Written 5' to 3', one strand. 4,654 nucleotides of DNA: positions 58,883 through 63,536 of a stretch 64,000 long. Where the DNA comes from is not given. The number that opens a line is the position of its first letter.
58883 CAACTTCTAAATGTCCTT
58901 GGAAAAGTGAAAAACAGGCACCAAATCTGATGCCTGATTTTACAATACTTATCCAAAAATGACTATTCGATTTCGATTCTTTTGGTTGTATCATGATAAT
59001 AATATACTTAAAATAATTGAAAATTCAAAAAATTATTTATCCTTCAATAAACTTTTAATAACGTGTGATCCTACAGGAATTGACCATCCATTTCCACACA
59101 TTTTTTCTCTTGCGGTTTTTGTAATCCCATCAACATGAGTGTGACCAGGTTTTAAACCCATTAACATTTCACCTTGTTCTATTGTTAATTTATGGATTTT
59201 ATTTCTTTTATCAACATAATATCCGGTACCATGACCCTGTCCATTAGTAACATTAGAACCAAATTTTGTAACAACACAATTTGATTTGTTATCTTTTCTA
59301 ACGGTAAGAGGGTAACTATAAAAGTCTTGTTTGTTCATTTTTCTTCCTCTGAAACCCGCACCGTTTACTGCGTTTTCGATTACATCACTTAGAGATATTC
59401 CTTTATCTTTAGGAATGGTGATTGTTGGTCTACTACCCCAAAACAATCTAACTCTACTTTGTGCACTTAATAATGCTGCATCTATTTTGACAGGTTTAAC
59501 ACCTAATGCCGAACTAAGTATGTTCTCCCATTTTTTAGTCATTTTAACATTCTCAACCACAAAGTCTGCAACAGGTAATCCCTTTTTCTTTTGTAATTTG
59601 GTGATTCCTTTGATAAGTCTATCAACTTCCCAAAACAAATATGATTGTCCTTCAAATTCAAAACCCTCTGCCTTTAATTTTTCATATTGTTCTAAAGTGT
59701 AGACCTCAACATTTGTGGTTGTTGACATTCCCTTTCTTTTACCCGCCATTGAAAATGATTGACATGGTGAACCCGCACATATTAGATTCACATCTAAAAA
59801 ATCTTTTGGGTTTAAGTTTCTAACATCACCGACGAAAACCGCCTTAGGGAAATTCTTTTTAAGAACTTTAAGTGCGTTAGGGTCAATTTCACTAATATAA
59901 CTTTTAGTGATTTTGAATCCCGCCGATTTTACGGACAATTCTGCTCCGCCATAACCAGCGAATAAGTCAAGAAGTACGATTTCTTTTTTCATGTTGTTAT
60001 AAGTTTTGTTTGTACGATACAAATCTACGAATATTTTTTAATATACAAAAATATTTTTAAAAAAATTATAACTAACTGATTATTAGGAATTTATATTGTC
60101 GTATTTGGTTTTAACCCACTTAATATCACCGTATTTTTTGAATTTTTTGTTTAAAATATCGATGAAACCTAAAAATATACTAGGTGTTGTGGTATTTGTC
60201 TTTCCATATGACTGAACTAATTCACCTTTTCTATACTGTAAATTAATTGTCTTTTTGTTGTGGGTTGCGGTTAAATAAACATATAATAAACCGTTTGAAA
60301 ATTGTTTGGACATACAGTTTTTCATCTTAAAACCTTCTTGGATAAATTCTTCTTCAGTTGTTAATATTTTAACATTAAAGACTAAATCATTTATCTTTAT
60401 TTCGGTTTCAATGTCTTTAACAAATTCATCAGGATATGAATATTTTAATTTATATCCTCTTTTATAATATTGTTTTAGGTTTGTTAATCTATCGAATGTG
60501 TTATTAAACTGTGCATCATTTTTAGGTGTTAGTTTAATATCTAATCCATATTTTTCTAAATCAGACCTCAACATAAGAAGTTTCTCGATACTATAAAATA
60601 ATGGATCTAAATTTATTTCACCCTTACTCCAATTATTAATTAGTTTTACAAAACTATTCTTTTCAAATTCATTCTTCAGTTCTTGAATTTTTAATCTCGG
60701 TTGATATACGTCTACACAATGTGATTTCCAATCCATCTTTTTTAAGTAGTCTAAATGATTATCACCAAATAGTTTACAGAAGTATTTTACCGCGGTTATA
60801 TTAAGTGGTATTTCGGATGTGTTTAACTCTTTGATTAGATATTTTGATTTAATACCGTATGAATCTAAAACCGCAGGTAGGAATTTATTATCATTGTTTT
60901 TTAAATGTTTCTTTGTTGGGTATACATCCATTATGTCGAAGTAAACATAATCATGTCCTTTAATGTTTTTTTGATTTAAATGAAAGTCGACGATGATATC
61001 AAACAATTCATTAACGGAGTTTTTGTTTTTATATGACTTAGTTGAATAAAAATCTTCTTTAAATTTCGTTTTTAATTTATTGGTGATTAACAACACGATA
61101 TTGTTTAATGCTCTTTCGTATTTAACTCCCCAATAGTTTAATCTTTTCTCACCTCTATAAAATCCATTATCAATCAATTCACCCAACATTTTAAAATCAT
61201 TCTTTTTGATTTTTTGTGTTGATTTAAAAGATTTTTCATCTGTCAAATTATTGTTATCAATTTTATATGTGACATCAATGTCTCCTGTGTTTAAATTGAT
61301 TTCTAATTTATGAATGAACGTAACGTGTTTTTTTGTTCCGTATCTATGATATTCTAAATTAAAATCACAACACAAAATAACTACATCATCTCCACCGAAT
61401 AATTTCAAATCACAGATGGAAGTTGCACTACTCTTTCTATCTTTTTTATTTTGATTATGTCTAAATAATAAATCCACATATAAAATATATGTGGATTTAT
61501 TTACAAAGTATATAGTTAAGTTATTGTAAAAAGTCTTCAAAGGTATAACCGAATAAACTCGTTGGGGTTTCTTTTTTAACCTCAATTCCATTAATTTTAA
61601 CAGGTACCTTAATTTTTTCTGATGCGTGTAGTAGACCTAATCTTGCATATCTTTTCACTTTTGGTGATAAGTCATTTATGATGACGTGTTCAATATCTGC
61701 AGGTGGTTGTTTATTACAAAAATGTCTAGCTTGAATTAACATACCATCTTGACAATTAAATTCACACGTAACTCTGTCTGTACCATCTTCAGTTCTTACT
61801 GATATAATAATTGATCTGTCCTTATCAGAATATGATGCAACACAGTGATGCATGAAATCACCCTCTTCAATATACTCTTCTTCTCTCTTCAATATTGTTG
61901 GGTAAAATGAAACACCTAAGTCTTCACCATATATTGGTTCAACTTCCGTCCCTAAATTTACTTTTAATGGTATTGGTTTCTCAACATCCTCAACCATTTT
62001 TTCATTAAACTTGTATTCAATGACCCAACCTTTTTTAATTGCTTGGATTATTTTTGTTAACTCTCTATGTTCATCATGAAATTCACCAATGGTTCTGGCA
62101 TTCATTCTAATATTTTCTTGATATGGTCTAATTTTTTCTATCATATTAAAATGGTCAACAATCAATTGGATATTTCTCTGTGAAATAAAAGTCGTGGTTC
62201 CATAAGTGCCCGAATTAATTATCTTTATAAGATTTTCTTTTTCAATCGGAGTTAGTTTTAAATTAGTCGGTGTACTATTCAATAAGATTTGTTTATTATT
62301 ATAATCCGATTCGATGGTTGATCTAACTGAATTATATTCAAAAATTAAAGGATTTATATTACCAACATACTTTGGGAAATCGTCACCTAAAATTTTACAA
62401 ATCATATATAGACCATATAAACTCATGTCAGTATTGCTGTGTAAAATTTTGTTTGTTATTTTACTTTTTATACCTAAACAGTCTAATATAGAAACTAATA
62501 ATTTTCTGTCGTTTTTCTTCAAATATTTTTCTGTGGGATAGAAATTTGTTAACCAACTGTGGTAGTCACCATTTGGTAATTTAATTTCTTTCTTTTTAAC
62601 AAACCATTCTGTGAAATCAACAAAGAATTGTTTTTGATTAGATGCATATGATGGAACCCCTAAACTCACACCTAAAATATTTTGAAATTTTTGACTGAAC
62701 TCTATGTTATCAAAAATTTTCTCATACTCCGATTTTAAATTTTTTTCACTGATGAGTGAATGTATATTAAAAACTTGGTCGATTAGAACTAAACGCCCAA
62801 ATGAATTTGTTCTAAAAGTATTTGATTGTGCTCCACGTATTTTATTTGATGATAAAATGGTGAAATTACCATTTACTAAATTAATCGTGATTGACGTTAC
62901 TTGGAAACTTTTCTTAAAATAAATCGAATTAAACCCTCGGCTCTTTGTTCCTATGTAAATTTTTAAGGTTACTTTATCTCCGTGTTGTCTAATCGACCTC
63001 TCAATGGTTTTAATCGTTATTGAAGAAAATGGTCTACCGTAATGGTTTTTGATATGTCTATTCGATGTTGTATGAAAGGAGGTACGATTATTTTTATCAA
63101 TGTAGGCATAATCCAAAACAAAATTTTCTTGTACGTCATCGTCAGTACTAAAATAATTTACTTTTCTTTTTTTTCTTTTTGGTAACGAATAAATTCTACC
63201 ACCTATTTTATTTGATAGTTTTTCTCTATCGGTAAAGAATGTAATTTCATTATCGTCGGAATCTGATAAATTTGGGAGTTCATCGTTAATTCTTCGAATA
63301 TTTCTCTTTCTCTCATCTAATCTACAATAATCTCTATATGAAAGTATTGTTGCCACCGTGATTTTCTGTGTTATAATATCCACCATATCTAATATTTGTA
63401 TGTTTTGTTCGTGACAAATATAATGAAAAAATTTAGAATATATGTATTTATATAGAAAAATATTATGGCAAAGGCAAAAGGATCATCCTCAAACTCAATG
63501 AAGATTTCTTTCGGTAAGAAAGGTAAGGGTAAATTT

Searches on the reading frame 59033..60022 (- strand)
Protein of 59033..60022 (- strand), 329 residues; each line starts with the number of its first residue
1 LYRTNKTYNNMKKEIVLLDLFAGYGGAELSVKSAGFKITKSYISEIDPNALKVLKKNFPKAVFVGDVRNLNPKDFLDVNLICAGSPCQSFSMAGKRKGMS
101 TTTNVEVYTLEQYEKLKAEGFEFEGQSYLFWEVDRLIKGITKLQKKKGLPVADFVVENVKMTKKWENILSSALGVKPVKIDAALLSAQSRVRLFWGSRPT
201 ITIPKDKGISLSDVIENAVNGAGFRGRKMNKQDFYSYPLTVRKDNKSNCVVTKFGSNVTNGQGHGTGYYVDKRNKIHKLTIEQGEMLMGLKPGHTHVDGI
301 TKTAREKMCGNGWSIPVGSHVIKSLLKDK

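Call 9: search_protein_families(library=phrogs, proteins=[window:59033-60022:-], max_evalue=0.00001)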
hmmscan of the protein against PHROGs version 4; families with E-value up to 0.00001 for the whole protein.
window:59033-60022:- (329 aa): 4 families
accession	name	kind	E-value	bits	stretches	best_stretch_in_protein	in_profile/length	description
phrog_116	-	other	4.4e-50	171.8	1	6-327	199-491/779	DNA methyltransferase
phrog_363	-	other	8.9e-28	98.4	1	9-161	48-167/327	DNA methyltransferase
phrog_5999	-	other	1e-12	49.1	1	15-103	3-94/109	DNA methyltransferase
phrog_17284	-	unknown function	7.2e-07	29.7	0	229-328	116-213/245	-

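Call 73: search_protein_families(library=pfam, proteins=[window:59033-60022:-], max_evalue=0.001)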
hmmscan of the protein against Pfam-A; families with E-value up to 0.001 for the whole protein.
window:59033-60022:- (329 aa): 1 family
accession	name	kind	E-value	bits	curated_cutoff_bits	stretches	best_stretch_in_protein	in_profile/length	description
PF00145.23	DNA_methylase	-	3.5e-25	89.5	22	1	17-104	3-88/324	C-5 cytosine-specific DNA methylase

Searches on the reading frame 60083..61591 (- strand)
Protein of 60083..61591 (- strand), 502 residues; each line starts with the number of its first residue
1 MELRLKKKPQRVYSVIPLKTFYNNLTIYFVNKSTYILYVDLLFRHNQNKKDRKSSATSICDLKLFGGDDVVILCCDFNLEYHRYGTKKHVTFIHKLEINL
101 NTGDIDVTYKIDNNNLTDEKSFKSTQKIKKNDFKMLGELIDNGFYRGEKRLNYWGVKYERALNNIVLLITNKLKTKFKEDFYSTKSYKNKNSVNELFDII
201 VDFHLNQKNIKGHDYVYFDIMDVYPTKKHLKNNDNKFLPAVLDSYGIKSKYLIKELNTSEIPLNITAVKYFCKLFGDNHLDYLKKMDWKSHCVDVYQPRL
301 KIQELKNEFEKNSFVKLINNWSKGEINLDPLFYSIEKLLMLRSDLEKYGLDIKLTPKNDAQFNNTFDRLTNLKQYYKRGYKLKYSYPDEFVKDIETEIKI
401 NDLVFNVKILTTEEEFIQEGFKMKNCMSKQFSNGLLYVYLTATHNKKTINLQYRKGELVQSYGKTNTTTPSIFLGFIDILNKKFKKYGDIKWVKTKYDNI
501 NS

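Call 9: search_protein_families(library=phrogs, proteins=[window:60083-61591:-], max_evalue=0.00001)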
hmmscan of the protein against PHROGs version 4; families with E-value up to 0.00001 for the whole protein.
window:60083-61591:- (502 aa): 0 families

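Call 64: search_protein_families(library=pfam, proteins=[window:60083-61591:-], max_evalue=0.001)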
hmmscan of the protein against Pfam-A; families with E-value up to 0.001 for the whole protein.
window:60083-61591:- (502 aa): 1 family
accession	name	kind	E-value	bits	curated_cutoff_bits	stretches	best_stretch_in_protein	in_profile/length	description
PF14284.11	PcfJ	-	6.6e-06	26.4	25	1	389-469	55-138/147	PcfJ-like protein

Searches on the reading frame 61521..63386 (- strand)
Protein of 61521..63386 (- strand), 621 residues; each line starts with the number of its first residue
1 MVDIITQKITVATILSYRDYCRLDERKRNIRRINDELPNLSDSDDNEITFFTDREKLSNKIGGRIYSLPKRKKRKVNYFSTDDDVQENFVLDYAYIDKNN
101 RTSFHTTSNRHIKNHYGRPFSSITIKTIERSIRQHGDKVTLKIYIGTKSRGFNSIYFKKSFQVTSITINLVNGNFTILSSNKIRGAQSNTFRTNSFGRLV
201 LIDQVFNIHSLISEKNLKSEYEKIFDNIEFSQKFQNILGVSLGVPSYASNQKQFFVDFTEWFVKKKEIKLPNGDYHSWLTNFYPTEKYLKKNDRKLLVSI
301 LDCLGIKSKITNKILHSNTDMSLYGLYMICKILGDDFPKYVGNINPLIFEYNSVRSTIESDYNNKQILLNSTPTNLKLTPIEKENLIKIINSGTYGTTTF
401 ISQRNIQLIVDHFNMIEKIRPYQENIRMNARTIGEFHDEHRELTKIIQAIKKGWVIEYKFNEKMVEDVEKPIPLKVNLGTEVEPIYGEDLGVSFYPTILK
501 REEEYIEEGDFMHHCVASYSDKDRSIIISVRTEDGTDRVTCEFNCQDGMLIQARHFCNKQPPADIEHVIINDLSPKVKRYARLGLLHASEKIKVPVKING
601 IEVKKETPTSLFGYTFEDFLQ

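Call 9: search_protein_families(library=phrogs, proteins=[window:61521-63386:-], max_evalue=0.00001)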
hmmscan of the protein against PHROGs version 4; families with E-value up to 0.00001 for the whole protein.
window:61521-63386:- (621 aa): 1 family
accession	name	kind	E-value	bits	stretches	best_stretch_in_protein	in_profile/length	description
phrog_3169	-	unknown function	1.7e-06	28.4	1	500-562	387-452/474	-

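Call 61: search_dna_similar(query=window:61521-63383:-, collection=phages, mode=protein, max_rows=10)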
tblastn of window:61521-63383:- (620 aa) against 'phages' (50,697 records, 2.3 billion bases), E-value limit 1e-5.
No match.

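Call 64: search_protein_families(library=pfam, proteins=[window:61521-63386:-], max_evalue=0.001)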
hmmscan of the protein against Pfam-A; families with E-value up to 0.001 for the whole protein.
window:61521-63386:- (621 aa): 1 family
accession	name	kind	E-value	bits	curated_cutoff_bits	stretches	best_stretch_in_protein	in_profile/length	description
PF14284.11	PcfJ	-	2.1e-12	47.5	25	1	498-564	70-142/147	PcfJ-like protein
